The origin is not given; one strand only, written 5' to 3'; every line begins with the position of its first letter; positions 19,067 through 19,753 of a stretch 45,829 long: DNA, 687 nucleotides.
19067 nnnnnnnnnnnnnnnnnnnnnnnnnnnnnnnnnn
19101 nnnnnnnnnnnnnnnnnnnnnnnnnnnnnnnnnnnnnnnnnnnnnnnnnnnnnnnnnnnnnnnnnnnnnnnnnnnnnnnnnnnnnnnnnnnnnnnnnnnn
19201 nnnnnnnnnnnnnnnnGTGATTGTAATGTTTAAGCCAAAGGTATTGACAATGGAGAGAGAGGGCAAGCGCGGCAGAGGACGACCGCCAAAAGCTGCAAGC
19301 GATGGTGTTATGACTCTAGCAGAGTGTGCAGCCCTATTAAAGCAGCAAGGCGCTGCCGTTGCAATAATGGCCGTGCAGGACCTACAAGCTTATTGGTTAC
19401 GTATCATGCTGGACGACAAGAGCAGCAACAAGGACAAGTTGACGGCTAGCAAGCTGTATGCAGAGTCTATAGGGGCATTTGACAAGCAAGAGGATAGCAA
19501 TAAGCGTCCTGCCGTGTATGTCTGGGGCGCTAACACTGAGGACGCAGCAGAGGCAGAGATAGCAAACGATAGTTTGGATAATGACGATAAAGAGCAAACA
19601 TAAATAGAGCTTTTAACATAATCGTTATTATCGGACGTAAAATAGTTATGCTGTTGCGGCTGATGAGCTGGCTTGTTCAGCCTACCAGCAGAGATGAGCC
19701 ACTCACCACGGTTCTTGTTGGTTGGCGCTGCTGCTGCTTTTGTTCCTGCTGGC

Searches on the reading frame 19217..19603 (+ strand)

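Call 24: search_protein_families(library=pfam, proteins=[window:19217-19603:+], max_evalue=0.05)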
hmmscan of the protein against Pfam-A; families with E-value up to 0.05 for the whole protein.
window:19217-19603:+ (128 aa): 1 family
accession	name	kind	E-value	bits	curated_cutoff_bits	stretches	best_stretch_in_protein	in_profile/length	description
PF02178.24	AT_hook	-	0.0019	18.3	17.4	1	17-28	1-12/13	AT hook motif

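Call 65: search_protein_families(library=phrogs, proteins=[window:19226-19603:+], max_evalue=0.001)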
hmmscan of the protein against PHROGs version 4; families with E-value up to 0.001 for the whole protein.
window:19226-19603:+ (125 aa): 0 families
